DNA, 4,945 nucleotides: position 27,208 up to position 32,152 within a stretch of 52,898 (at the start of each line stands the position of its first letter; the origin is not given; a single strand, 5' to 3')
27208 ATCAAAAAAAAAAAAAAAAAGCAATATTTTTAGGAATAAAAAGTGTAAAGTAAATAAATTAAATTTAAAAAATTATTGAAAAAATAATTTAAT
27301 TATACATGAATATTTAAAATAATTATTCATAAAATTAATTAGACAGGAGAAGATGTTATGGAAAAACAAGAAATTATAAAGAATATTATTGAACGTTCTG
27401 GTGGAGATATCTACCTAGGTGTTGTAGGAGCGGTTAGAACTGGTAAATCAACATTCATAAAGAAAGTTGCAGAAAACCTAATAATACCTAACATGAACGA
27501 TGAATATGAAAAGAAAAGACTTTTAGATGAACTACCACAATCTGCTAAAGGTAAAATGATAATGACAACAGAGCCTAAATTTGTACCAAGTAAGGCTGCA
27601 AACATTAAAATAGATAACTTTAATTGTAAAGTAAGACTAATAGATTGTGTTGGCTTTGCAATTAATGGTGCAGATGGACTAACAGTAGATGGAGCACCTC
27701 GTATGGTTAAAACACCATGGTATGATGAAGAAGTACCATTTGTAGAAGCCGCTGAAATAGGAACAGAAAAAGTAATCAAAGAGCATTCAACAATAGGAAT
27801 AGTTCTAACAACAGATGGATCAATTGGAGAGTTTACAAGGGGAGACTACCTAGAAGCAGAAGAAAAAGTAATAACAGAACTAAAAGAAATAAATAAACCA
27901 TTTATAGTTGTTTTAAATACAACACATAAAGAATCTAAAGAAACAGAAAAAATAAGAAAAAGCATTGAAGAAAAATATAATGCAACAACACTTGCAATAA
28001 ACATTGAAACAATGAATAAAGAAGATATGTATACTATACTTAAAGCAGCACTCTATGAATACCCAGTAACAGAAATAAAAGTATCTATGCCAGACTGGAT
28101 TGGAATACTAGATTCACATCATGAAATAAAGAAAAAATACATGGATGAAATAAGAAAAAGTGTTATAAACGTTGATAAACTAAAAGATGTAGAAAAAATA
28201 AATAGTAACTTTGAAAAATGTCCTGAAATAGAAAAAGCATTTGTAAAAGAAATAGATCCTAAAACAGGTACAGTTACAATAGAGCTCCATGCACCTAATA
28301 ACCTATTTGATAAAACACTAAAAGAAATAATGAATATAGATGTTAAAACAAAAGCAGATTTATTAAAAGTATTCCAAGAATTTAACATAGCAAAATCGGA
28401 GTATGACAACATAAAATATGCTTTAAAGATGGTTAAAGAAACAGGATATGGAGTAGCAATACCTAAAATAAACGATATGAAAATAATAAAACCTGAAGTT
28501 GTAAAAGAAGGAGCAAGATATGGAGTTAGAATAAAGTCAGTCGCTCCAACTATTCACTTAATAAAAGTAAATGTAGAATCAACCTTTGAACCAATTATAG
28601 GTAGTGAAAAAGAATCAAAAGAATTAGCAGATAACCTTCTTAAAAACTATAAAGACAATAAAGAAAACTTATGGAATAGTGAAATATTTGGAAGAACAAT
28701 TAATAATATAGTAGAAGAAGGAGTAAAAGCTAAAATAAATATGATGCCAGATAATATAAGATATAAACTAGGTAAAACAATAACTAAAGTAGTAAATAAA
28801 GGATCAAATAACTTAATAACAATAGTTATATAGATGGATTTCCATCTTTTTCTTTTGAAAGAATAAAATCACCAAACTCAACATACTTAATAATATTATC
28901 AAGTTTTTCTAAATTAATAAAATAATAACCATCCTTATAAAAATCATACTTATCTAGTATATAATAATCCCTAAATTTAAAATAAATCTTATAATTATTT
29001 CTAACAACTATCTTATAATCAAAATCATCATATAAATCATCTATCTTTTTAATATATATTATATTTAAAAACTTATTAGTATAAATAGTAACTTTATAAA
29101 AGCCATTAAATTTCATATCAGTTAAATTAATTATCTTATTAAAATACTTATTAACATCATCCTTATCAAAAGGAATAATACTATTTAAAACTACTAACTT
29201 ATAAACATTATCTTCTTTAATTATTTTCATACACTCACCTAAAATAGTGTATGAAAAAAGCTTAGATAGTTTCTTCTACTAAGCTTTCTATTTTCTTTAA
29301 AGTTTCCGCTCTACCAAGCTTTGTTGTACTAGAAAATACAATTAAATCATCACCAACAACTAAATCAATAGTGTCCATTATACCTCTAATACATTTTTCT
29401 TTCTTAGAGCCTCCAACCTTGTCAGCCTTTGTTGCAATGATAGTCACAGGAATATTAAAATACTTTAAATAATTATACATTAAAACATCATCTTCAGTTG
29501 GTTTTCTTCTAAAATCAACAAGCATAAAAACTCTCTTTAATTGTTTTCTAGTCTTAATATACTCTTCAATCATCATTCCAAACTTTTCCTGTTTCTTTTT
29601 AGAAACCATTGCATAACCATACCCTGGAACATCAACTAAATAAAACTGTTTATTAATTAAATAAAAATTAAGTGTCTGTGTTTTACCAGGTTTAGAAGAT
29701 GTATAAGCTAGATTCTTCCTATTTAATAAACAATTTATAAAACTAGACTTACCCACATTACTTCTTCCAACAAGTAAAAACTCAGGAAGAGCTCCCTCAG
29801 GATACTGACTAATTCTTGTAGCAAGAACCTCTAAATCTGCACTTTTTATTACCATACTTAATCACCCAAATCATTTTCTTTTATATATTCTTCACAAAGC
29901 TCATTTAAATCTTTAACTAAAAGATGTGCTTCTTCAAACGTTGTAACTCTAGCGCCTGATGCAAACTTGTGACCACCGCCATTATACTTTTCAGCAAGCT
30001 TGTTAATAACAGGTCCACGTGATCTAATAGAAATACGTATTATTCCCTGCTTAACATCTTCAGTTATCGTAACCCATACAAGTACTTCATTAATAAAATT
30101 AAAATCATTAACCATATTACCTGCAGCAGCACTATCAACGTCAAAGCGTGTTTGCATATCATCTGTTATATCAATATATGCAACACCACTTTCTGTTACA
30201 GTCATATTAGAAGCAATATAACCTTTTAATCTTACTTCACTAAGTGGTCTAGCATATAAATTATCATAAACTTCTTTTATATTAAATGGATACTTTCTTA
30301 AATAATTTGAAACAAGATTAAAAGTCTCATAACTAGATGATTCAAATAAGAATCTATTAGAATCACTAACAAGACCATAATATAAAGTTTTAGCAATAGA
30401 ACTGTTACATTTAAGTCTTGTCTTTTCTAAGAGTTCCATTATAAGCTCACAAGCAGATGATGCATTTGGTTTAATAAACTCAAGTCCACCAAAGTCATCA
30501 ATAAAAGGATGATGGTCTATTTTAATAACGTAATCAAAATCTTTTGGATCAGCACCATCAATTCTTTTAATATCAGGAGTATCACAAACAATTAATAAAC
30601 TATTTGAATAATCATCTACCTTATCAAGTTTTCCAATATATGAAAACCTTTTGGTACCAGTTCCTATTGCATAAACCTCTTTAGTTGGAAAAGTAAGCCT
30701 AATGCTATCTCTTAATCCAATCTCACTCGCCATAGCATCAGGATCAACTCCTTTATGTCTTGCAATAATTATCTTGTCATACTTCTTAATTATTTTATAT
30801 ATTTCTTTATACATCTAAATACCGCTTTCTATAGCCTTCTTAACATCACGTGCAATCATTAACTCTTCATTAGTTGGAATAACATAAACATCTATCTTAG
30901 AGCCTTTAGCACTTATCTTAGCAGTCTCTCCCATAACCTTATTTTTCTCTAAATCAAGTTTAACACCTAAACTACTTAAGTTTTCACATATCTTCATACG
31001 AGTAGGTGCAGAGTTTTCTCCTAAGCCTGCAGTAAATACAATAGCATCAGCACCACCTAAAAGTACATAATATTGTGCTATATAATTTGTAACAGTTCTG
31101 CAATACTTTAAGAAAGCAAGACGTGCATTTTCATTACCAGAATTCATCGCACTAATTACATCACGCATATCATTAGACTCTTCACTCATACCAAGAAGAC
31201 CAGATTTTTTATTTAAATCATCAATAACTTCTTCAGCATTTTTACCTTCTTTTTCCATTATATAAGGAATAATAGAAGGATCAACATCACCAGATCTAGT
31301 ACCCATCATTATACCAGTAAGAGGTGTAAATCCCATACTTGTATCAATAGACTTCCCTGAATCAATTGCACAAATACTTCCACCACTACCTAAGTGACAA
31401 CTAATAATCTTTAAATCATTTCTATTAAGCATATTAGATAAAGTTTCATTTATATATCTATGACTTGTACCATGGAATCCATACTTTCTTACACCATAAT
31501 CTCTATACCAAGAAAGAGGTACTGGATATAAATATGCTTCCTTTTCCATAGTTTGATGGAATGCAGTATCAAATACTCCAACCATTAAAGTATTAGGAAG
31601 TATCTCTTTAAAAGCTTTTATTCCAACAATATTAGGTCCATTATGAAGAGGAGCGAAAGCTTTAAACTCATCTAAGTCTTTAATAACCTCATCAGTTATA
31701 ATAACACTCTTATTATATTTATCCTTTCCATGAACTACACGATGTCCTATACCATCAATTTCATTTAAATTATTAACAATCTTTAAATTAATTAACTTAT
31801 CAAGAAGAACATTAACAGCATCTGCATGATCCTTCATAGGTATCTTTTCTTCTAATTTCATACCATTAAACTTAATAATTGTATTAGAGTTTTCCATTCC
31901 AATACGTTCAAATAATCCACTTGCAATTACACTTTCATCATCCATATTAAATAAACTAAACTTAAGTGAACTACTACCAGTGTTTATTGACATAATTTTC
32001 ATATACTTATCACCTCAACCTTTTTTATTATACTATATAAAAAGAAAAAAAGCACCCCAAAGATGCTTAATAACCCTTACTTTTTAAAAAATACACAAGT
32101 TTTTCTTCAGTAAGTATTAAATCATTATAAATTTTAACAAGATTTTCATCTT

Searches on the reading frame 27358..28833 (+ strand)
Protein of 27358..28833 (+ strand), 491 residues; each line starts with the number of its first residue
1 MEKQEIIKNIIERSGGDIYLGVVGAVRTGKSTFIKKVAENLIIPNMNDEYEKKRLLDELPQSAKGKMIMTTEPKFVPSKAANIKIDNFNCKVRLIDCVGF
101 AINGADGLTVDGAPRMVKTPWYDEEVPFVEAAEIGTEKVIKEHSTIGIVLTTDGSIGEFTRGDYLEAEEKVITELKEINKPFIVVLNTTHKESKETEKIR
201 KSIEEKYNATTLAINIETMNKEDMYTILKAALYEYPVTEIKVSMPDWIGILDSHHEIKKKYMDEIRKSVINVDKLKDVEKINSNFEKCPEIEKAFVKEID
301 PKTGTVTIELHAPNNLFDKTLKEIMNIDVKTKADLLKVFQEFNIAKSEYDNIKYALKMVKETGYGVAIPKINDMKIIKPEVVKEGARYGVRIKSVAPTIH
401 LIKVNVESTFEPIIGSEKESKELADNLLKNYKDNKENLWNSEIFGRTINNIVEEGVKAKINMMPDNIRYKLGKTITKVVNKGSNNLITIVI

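Call 56: search_protein_families(library=pfam, proteins=[window:27358-28833:+], max_evalue=0.00001)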
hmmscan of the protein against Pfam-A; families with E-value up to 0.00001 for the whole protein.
window:27358-28833:+ (491 aa): 3 families
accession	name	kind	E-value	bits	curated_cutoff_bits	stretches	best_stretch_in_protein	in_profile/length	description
PF09547.16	SpoIVA_ATPase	-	5.2e-104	347.2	26.6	1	1-236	1-237/237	Stage IV sporulation protein A, ATPase domain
PF20438.3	SpoIVA_middle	-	3.6e-55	187.3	25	1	237-415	1-179/179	Stage IV sporulation protein A, middle domain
PF20439.3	SpoIVA_C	-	3e-25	88.6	25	1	416-491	1-76/76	Sporulation stage IV protein A, C-terminal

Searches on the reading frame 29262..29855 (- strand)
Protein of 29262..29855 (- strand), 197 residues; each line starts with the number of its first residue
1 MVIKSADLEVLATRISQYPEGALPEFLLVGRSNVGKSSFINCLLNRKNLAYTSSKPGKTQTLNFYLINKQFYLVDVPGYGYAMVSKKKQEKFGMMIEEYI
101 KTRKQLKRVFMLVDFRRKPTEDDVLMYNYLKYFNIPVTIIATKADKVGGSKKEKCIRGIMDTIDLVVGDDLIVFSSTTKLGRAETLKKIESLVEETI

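Call 56: search_protein_families(library=pfam, proteins=[window:29262-29855:-], max_evalue=0.00001)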
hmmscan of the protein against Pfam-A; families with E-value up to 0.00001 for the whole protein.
window:29262-29855:- (197 aa): 1 family
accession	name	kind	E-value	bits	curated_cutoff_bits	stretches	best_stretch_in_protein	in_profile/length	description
PF01926.29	MMR_HSR1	-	2.4e-21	76.4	21.9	1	27-143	3-113/113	50S ribosome-binding GTPase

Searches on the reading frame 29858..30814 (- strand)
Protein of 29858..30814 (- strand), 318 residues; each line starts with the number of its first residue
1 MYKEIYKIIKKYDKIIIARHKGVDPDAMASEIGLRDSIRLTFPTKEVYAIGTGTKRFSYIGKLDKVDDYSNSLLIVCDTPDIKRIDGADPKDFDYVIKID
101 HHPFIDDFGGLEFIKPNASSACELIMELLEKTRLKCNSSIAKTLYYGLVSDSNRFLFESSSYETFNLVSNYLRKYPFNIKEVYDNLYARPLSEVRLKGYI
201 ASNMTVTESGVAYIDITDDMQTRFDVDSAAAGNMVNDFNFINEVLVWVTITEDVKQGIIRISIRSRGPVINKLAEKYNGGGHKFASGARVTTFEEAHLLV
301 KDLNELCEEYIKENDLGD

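Call 56: search_protein_families(library=pfam, proteins=[window:29858-30814:-], max_evalue=0.00001)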
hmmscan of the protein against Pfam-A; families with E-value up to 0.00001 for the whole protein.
window:29858-30814:- (318 aa): 2 families
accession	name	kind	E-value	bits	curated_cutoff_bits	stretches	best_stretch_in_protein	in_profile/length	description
PF01368.27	DHH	-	2e-12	47.9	28.1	1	14-147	1-124/125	DHH family, N-terminal domain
PF02272.25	DHHA1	-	6.2e-12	46.3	25.9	1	223-308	10-101/102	DHHA1 domain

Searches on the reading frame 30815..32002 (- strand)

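Call 56: search_protein_families(library=pfam, proteins=[window:30815-32002:-], max_evalue=0.00001)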
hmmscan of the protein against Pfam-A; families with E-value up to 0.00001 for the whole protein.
window:30815-32002:- (395 aa): 1 family
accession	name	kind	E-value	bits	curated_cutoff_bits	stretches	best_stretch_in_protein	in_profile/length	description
PF00871.23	Acetate_kinase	-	2.2e-148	494.6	22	1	2-385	1-392/392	Acetokinase family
